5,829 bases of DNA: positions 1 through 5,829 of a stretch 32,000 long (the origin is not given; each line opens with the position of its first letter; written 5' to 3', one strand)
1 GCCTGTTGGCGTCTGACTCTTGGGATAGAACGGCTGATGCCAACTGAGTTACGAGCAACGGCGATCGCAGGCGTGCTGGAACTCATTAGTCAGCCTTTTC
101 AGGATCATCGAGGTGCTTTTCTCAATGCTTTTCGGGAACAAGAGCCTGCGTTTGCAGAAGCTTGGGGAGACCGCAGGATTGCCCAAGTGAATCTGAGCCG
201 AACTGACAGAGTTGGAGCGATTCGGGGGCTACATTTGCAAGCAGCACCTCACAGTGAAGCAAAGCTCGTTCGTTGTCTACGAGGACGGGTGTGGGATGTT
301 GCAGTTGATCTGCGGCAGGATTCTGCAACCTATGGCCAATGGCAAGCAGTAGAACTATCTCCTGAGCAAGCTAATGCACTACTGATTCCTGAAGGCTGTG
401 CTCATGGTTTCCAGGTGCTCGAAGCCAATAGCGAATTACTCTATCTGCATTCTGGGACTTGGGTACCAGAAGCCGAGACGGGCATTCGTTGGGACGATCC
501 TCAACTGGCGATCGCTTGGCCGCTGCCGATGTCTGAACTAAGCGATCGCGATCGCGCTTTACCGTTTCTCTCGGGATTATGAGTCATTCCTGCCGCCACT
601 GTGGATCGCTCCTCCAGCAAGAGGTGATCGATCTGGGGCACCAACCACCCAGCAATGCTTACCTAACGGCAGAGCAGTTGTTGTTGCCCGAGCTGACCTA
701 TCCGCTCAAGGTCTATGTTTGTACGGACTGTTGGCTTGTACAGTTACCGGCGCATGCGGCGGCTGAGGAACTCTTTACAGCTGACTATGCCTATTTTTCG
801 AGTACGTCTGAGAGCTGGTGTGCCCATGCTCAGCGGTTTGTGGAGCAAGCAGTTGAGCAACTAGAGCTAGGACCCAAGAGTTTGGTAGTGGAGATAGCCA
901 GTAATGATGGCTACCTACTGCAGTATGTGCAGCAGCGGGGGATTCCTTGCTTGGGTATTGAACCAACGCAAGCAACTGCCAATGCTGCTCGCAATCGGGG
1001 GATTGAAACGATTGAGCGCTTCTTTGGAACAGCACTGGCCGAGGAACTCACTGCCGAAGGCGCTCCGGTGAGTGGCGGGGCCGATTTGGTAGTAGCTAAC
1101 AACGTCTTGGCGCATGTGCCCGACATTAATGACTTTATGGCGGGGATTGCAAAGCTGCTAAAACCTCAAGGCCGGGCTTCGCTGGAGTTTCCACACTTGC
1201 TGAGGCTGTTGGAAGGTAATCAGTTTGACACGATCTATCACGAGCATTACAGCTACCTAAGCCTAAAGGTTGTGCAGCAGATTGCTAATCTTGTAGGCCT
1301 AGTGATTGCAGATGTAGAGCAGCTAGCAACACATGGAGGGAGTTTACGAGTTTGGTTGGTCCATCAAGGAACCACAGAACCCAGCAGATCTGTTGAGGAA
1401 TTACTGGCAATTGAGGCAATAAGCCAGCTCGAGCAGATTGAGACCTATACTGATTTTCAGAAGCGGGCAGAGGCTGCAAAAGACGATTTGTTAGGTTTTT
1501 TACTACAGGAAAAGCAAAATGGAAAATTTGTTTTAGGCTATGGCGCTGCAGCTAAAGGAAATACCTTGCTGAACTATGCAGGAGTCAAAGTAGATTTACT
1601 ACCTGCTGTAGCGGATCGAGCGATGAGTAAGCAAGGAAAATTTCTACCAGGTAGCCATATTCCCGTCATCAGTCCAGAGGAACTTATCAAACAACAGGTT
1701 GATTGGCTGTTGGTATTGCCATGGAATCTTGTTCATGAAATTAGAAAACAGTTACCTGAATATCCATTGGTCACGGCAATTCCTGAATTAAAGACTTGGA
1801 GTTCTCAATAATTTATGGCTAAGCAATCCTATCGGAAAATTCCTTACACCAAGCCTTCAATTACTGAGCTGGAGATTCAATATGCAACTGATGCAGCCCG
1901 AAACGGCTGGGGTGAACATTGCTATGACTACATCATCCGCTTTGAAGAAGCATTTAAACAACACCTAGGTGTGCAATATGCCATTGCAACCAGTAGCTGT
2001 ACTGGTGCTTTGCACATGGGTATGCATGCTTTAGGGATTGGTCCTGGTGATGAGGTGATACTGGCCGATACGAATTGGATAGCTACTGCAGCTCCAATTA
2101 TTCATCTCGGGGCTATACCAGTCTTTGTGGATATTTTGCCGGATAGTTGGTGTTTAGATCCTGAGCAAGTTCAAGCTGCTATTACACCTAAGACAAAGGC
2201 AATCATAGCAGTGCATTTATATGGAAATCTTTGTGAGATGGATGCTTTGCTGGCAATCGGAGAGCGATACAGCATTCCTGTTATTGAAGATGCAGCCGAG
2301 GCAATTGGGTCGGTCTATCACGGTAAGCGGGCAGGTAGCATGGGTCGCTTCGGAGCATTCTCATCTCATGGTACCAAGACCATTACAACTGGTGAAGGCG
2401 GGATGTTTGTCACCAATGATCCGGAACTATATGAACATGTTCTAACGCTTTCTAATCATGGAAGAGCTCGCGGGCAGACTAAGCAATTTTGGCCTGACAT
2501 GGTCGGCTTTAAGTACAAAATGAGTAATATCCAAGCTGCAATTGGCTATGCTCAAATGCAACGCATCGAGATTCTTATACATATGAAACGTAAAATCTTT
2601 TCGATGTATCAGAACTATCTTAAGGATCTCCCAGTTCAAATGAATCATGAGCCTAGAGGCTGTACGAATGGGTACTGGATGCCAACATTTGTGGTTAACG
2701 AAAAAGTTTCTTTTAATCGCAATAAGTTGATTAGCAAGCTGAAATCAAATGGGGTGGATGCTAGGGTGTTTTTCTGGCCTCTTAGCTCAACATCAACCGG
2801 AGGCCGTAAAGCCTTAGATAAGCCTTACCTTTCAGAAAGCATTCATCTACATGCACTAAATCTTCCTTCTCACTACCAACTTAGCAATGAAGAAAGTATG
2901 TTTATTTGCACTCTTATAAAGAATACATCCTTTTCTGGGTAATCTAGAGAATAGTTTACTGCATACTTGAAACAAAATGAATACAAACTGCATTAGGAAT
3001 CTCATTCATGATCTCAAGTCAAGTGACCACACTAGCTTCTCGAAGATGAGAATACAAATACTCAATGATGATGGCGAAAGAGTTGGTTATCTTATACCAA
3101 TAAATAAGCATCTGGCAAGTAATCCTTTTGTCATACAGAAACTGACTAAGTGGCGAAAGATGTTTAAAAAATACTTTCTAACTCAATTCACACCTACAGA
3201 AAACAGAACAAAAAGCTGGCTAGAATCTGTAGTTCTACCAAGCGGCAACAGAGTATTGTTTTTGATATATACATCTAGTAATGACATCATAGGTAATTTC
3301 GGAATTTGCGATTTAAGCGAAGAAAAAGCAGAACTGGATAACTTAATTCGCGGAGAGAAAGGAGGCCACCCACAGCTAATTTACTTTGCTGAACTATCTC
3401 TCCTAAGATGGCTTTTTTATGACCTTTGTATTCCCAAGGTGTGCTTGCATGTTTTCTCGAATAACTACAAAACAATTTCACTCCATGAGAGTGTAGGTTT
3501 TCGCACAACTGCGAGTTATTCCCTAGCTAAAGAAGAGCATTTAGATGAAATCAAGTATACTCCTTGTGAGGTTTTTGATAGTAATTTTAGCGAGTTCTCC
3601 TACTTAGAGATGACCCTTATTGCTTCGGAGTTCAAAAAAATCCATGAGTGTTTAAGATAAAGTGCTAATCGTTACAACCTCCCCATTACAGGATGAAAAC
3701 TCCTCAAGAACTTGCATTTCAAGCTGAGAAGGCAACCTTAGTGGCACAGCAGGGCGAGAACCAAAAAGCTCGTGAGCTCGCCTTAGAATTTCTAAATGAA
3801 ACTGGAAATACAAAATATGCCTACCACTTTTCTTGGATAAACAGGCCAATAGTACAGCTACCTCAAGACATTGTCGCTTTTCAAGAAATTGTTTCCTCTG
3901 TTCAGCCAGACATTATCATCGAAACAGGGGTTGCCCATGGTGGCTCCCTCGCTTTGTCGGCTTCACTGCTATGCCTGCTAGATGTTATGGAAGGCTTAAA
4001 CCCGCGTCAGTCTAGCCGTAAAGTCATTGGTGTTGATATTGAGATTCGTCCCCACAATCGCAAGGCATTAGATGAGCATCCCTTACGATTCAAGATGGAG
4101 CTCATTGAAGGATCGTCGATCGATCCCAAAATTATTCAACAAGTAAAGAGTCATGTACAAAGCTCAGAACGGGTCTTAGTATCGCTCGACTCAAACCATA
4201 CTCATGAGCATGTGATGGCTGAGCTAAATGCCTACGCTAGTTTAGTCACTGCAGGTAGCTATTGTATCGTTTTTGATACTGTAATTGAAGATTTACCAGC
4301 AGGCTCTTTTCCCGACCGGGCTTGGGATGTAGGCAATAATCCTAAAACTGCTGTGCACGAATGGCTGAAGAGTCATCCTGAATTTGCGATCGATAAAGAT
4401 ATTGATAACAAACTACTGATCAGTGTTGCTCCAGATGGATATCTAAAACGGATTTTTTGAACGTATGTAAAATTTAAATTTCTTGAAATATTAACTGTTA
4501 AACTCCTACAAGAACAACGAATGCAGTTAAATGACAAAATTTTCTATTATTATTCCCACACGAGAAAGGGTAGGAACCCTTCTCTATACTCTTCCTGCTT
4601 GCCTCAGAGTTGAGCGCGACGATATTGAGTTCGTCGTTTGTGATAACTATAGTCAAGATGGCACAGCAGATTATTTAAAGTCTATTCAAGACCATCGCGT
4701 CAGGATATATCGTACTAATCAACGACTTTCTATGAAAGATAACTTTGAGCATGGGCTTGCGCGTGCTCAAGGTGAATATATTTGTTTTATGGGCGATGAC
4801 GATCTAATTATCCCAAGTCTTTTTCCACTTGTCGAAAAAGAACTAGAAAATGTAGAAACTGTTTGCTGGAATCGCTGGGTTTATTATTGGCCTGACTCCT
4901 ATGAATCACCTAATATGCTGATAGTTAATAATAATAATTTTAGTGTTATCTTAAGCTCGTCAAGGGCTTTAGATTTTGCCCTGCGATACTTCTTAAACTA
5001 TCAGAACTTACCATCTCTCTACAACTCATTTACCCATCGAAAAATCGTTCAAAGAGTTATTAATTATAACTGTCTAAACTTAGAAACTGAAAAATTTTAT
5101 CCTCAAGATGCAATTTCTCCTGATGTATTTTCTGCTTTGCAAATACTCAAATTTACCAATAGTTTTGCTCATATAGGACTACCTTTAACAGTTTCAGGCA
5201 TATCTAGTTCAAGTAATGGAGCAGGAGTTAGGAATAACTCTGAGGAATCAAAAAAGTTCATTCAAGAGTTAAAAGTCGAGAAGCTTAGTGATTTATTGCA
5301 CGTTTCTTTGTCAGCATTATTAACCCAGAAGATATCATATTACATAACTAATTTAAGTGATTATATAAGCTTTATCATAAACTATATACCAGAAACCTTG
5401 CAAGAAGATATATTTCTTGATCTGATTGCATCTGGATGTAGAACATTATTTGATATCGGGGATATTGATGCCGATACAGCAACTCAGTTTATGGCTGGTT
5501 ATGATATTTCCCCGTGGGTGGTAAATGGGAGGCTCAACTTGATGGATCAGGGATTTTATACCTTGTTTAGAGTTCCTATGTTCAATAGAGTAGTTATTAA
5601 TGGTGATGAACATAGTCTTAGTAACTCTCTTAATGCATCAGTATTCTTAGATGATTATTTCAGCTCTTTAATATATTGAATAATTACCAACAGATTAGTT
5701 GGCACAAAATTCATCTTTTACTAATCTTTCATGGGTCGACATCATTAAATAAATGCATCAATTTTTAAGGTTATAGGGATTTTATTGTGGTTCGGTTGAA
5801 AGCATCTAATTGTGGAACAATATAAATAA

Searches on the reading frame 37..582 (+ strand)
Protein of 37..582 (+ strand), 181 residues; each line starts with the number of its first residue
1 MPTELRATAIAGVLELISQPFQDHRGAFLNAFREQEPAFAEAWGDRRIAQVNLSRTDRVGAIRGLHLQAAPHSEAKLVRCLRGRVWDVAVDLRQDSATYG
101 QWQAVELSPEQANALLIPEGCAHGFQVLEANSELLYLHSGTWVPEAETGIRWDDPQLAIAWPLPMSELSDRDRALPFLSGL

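Call 5: search_protein_families(library=pfam, proteins=[window:37-582:+], max_evalue=0.01)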
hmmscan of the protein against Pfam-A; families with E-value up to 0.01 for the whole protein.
window:37-582:+ (181 aa): 1 family
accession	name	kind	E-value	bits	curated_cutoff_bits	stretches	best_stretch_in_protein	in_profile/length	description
PF00908.23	dTDP_sugar_isom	-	8e-59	198.6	27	1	8-178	2-166/168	dTDP-4-dehydrorhamnose 3,5-epimerase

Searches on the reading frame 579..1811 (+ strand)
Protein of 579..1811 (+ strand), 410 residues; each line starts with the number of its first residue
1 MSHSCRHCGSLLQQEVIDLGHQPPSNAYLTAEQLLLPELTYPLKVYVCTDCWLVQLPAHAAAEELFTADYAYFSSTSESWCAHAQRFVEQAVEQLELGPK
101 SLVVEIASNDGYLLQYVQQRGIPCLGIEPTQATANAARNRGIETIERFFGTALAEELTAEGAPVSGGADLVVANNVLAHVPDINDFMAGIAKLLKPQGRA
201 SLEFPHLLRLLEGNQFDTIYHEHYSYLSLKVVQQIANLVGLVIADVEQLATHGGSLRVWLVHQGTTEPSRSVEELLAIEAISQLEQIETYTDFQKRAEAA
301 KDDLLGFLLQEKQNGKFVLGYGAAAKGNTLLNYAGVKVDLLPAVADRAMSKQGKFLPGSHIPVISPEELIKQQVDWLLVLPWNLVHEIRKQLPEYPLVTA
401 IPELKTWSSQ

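Call 5: search_protein_families(library=pfam, proteins=[window:579-1811:+], max_evalue=0.01)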
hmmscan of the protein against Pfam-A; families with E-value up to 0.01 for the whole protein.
window:579-1811:+ (410 aa): 7 families
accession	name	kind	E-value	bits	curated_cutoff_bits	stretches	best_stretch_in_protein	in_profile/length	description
PF08484.17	Methyltransf_14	-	3.6e-50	170.3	23.5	1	251-395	2-148/160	C-methyltransferase C-terminal domain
PF08421.16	Methyltransf_13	-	1.5e-24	86.3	31.3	1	5-66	1-62/62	Putative zinc binding domain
PF13489.12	Methyltransf_23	-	1.3e-13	51.5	27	1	83-243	4-161/164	Methyltransferase domain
PF08242.18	Methyltransf_12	-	2e-11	44.9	30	1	104-199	1-97/98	Methyltransferase domain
PF08241.18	Methyltransf_11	-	4.2e-08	34.1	21.2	1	105-200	2-93/95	Methyltransferase domain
PF13649.12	Methyltransf_25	-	2.3e-05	25.4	27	1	103-198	1-97/97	Methyltransferase domain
PF13847.12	Methyltransf_31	-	0.00094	19.3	27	1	166-206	73-113/145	Methyltransferase domain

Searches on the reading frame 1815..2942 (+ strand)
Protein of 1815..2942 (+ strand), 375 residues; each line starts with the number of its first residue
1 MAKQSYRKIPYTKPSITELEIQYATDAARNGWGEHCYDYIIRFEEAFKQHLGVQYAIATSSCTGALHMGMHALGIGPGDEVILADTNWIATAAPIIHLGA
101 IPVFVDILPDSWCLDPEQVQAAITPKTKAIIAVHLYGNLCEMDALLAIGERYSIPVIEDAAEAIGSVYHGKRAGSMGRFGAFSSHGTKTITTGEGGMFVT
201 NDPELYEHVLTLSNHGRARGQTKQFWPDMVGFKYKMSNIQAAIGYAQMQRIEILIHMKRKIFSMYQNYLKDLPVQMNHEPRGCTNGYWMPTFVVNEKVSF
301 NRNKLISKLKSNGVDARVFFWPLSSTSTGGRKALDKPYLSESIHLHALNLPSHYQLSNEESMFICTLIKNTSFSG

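Call 5: search_protein_families(library=pfam, proteins=[window:1815-2942:+], max_evalue=0.01)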
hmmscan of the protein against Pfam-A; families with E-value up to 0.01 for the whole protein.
window:1815-2942:+ (375 aa): 3 families
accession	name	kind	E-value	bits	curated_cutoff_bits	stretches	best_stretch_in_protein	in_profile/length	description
PF01041.23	DegT_DnrJ_EryC1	-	1.5e-118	396.5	19.8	1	15-366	2-357/360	DegT/DnrJ/EryC1/StrS aminotransferase family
PF00155.27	Aminotran_1_2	-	0.00077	19.2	19.7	1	38-131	42-151/361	Aminotransferase class I and II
PF00266.25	Aminotran_5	-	0.00078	18.9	21.5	1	44-167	49-183/371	Aminotransferase class-V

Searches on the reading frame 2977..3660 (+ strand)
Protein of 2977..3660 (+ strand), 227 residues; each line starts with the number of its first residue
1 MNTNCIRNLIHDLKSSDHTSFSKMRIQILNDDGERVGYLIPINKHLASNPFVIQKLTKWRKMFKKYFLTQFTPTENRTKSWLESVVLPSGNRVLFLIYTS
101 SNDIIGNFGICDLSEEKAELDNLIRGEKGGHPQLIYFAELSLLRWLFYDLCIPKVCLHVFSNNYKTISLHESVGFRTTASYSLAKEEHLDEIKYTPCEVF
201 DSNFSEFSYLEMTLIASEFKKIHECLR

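Call 5: search_protein_families(library=pfam, proteins=[window:2977-3660:+], max_evalue=0.01)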
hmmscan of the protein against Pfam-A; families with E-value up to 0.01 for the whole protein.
window:2977-3660:+ (227 aa): 2 families
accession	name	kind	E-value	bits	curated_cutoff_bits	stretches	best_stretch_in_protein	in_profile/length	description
PF13302.13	Acetyltransf_3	-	7.9e-06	27.1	25.4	1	63-176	24-138/138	Acetyltransferase (GNAT) domain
PF13420.13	Acetyltransf_4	-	1.7e-05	25.3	24.3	1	57-179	10-138/155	Acetyltransferase (GNAT) domain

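Call 29: search_protein_families(library=ncbifam, proteins=[window:2977-3660:+], max_evalue=0.001)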
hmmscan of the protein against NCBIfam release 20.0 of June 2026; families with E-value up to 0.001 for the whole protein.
window:2977-3660:+ (227 aa): 0 families

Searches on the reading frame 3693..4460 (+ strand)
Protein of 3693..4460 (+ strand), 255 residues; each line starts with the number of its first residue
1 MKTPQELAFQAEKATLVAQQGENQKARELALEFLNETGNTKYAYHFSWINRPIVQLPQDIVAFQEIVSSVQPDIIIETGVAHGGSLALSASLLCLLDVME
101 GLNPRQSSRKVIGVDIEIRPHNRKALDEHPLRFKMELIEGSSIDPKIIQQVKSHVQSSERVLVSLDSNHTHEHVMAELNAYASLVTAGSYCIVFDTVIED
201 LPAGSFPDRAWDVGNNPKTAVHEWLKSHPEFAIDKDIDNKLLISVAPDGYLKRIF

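Call 5: search_protein_families(library=pfam, proteins=[window:3693-4460:+], max_evalue=0.01)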
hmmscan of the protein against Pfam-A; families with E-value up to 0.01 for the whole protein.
window:3693-4460:+ (255 aa): 2 families
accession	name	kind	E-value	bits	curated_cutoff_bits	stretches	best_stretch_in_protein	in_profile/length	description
PF04989.18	RMNT_CmcI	-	2.4e-96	321.8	23.2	1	41-254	2-206/206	Rhamnosyl O-methyltransferase/CmcI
PF13578.12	Methyltransf_24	-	8.2e-06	27.1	26.3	1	76-192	1-101/105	Methyltransferase domain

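Call 29: search_protein_families(library=ncbifam, proteins=[window:3693-4460:+], max_evalue=0.001)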
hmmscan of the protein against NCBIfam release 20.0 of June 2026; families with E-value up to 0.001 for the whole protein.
window:3693-4460:+ (255 aa): 1 family
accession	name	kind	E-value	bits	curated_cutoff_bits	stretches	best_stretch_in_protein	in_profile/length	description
NF045824.1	RhmsylMtase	equivalog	1.2e-21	77.2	400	1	42-253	31-225/226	rhamnosyl O-methyltransferase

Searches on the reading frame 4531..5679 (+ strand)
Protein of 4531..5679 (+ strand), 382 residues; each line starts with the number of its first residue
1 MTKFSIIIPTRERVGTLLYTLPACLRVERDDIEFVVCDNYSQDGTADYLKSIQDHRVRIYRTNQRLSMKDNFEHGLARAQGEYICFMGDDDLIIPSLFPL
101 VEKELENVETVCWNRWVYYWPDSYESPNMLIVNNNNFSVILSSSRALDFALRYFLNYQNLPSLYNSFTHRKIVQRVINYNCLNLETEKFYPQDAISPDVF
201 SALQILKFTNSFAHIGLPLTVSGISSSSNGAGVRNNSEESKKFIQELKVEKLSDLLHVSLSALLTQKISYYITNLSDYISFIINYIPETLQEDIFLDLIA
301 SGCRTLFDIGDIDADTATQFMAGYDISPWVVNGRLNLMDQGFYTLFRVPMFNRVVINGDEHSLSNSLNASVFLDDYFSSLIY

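Call 4: search_protein_families(library=pfam, proteins=[window:4531-5679:+], max_evalue=0.01)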
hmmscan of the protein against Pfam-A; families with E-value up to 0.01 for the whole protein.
window:4531-5679:+ (382 aa): 4 families
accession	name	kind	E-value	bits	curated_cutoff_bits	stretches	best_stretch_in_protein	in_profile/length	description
PF00535.33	Glycos_transf_2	-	2.4e-20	73.6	23.3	1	5-131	1-131/168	Glycosyl transferase family 2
PF13641.12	Glyco_tranf_2_3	-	1.8e-07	31.8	27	1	4-154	3-145/230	Glycosyltransferase like family 2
PF10111.15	Glyco_tranf_2_2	-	1.1e-06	28.8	27.3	1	30-103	28-104/276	Glycosyltransferase like family 2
PF13704.12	Glyco_tranf_2_4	-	0.0056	17.6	27.5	0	18-85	8-76/98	Glycosyl transferase family 2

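Call 29: search_protein_families(library=ncbifam, proteins=[window:4531-5679:+], max_evalue=0.001)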
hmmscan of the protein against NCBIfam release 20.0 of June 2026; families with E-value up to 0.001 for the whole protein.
window:4531-5679:+ (382 aa): 14 families
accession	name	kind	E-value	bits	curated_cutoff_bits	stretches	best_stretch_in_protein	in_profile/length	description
NF050050.1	ProtGlycPglI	equivalog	1.4e-11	44.3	500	1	1-104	1-108/306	GalNAc(5)-diNAcBac-PP-undecaprenol beta-1,3-glucosyltransferase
TIGR04440.1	glyco_TIGR04440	domain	6.5e-08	32.6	70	1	3-189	1-192/215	TIGR00180 family glycosyltransferase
TIGR04283.1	glyco_like_mftF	equivalog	7.4e-07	29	182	1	5-105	2-97/221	TIGR04283 family arsenosugar biosynthesis glycosyltransferase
NF041875.1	EPS_EpsD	equivalog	1.5e-06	27.8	370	1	5-94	2-93/325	exopolysaccharide biosynthesis glycosyltransferase EpsD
TIGR03965.1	mycofact_glyco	equivalog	2e-06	26.9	280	1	4-90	76-164/467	mycofactocin biosynthesis glycosyltransferase MftF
NF038299.1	EPS_HpsN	equivalog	2.3e-06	26.8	425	1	3-95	2-95/317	hormogonium polysaccharide biosynthesis glycosyltransferase HpsN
NF007482.0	PRK10073.1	equivalog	2.7e-06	26.6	423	1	2-99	6-104/334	glycosyltransferase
NF053739.1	GlytfEpsEBac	equivalog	1.8e-05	23.8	450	1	3-96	2-98/265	glycosyltransferase EpsE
NF038302.1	EPS_HpsE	equivalog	3.2e-05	23.1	300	1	3-92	2-98/307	hormogonium polysaccharide biosynthesis glycosyltransferase HpsE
NF047683.1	TeichurnBiosyTuaG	equivalog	3.4e-05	23.6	400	1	4-93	8-99/252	teichuronic acid biosynthesis protein TuaG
TIGR04009.1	wcaE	equivalog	3.6e-05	23.1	369.2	1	29-96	31-98/248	colanic acid biosynthesis glycosyltransferase WcaE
NF007453.0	PRK10018.1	equivalog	0.00034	20.4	382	1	4-98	8-104/280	colanic acid biosynthesis glycosyltransferase WcaA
TIGR03937.1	PgaC_IcaA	equivalog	0.00086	18.4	422.3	0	3-93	46-138/407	poly-beta-1,6-N-acetyl-D-glucosamine synthase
TIGR04017.1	WcaA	equivalog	0.00094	18.9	495.75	0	4-98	7-103/279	colanic acid biosynthesis glycosyltransferase WcaA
